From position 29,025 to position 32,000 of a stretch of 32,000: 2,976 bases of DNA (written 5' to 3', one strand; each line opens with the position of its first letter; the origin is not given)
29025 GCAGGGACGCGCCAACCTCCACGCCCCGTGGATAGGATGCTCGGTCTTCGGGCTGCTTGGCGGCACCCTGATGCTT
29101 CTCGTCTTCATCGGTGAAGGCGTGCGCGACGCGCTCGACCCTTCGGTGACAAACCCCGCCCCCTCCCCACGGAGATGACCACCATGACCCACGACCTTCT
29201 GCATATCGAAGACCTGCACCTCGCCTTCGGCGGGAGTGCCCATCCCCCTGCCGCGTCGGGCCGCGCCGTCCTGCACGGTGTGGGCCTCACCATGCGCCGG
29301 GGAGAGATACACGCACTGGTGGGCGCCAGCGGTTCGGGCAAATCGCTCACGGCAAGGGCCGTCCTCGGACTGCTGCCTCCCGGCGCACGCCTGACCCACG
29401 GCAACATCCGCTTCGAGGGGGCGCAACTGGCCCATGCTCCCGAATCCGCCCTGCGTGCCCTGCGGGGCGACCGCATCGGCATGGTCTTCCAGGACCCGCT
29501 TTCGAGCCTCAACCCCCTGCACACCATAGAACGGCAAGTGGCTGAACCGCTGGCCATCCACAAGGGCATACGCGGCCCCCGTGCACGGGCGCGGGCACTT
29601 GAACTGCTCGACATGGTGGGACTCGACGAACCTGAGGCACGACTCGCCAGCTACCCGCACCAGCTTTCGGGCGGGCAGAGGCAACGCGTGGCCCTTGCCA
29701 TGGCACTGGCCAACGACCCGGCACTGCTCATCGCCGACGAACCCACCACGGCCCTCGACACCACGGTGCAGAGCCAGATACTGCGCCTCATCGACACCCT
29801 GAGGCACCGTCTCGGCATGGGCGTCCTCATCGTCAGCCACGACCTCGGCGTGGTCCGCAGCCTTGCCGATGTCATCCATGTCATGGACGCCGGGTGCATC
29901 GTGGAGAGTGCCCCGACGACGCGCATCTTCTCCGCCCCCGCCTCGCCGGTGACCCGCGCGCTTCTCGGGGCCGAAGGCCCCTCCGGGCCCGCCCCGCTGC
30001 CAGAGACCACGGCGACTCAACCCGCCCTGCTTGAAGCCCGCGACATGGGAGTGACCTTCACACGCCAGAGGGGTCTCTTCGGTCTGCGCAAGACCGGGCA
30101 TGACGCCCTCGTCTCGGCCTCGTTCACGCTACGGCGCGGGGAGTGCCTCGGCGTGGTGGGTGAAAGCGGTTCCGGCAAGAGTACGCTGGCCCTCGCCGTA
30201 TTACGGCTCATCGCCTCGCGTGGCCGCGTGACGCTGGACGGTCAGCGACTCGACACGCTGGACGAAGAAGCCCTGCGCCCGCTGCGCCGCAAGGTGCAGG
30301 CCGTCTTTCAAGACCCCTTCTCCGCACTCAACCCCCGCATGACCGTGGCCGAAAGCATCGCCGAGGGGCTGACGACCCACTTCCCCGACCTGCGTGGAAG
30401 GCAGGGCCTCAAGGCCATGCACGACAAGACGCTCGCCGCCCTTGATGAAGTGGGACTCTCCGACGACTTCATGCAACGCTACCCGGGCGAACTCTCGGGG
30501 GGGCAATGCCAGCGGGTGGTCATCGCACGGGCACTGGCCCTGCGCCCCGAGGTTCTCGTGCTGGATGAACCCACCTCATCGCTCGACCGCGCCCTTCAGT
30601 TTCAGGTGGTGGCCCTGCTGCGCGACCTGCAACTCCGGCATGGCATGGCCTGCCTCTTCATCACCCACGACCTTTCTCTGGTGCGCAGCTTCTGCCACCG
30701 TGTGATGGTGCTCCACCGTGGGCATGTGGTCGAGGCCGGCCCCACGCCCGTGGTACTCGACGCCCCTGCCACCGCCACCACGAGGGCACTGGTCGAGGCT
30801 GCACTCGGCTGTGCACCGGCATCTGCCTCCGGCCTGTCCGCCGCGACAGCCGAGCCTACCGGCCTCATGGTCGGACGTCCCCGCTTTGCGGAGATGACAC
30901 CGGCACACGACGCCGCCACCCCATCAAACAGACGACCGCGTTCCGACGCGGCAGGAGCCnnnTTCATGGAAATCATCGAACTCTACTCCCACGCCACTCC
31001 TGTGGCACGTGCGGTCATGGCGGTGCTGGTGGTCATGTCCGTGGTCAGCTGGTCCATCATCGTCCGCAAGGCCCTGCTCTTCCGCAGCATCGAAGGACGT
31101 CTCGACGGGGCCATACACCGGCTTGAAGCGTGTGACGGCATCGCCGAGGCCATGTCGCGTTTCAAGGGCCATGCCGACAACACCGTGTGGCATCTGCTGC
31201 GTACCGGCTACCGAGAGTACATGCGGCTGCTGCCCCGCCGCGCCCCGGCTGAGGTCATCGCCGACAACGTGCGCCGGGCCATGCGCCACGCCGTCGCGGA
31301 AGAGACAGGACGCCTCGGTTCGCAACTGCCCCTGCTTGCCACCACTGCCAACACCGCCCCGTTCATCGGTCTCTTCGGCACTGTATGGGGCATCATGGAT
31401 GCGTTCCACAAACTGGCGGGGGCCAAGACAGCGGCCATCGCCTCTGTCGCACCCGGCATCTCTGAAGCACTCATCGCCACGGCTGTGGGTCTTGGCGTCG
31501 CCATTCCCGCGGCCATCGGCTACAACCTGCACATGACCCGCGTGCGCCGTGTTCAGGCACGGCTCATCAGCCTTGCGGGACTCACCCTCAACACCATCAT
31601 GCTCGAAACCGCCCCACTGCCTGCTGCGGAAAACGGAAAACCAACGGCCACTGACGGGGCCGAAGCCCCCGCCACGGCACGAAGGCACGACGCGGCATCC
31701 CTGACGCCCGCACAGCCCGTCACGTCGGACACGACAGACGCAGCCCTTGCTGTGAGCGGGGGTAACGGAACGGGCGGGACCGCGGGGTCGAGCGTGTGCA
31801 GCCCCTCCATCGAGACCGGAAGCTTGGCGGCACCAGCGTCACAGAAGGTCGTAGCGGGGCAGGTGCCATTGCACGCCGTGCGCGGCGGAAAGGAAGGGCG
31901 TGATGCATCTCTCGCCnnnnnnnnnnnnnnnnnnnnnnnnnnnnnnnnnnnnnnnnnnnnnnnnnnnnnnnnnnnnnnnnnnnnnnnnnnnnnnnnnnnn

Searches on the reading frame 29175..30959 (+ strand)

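Call 11: search_protein_families(library=pfam, proteins=[window:29175-30959:+], max_evalue=0.001)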
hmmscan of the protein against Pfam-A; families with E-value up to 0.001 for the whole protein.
window:29175-30959:+ (595 aa): 9 families
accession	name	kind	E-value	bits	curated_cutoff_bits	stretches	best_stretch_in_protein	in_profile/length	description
PF00005.33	ABC_tran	-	3.5e-65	219.2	25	2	315-468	4-137/137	ABC transporter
PF13304.12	AAA_21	-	5.3e-14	53.4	27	1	152-227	226-303/304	AAA domain, putative AbiEii toxin, Type IV TA system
PF02463.25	SMC_N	-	1.2e-10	41.7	40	1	44-237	25-212/220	RecF/RecN/SMC N terminal domain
PF13401.12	AAA_22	-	5.2e-08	33.7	27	0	323-493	6-118/130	AAA domain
PF13555.12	AAA_29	-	8.1e-07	29.1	27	0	324-349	24-49/61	P-loop containing region of AAA domain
PF13191.12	AAA_16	-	8.4e-07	30.1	32.6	1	321-488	23-162/167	AAA ATPase domain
PF20703.3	nSTAND1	-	1.2e-05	25.5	27.1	0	318-343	29-54/379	Novel STAND NTPase 1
PF13481.12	AAA_25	-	0.00016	21.8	27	0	319-355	30-65/195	AAA domain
PF13671.12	AAA_33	-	0.00024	21.9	27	0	46-72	2-27/143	AAA domain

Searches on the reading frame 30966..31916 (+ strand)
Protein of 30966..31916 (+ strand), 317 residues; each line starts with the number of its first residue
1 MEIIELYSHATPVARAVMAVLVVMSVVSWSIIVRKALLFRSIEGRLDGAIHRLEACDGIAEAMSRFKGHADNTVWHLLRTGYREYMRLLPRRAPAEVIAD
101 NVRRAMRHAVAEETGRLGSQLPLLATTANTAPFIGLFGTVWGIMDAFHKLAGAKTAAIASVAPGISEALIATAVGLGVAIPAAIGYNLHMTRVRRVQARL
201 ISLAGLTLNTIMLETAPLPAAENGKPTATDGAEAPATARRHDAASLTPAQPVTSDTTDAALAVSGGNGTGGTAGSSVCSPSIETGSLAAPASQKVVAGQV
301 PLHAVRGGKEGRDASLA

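Call 11: search_protein_families(library=pfam, proteins=[window:30966-31916:+], max_evalue=0.001)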
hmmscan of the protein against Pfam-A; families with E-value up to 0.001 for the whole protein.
window:30966-31916:+ (317 aa): 1 family
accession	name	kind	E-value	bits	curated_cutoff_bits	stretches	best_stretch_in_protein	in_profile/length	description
PF01618.21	MotA_ExbB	-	1.9e-33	115.4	22.9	1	94-199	19-124/127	MotA/TolQ/ExbB proton channel family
